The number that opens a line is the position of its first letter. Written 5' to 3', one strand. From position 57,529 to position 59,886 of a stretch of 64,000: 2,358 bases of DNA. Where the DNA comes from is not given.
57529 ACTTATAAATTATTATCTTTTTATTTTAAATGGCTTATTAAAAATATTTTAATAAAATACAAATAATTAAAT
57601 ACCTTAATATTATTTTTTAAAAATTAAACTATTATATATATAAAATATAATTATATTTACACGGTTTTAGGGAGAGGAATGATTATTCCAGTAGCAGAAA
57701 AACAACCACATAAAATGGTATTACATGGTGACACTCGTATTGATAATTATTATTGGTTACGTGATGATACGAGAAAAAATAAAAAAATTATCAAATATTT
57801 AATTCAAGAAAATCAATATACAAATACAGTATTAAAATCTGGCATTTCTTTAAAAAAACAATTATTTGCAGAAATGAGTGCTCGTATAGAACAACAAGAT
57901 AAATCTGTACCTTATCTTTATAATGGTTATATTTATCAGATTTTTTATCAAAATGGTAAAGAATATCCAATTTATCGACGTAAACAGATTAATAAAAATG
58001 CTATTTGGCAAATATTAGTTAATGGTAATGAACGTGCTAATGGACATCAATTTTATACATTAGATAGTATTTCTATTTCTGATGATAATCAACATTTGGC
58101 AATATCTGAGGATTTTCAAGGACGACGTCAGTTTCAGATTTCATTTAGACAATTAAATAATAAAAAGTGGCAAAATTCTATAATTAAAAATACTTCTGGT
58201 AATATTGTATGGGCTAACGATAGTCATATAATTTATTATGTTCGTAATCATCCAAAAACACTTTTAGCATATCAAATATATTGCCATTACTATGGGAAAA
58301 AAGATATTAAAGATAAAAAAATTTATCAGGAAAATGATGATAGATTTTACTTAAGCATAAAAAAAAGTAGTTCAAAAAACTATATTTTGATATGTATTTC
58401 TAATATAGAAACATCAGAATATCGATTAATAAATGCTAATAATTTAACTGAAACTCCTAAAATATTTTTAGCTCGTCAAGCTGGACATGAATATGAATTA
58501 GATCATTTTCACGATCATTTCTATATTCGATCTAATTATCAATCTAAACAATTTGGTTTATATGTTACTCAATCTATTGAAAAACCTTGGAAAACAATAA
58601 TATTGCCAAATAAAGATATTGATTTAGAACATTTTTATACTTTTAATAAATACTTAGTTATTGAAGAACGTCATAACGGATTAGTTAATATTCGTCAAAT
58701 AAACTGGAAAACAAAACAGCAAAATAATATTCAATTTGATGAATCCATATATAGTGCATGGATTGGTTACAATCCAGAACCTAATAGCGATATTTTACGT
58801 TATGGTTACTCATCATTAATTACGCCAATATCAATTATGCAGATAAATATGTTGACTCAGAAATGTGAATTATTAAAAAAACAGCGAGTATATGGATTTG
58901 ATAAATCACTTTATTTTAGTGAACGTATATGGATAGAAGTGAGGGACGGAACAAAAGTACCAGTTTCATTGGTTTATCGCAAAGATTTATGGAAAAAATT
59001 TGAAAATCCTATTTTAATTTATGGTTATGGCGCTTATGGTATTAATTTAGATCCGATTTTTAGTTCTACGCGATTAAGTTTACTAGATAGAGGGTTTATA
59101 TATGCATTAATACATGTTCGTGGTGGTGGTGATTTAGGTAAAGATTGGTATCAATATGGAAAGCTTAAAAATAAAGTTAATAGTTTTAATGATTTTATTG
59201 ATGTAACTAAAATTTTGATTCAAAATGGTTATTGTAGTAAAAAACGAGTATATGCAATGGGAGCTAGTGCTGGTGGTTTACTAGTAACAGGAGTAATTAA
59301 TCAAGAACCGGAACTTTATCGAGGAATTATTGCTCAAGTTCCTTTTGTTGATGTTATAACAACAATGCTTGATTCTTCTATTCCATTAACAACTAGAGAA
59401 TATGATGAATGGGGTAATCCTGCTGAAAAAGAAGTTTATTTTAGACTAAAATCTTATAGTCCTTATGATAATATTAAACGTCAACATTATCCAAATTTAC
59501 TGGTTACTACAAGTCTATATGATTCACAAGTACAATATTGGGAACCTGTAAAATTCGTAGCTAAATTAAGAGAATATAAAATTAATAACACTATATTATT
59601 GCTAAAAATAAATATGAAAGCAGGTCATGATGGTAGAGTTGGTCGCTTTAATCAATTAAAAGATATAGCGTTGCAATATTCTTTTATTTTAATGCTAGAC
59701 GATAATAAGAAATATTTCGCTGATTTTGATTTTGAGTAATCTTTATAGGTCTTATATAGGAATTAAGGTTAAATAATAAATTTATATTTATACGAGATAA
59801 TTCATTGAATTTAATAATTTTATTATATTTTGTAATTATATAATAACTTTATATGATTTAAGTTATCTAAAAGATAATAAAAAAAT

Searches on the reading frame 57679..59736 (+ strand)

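Call 46: search_protein_families(library=ncbifam, proteins=[window:57679-59736:+], max_evalue=0.00001)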
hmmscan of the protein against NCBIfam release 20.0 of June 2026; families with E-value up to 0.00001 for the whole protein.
window:57679-59736:+ (686 aa): 1 family
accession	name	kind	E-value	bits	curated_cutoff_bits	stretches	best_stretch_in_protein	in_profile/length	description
NF007511.0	PRK10115.1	equivalog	9.4e-251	834.1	1313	1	3-674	2-676/686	oligopeptidase B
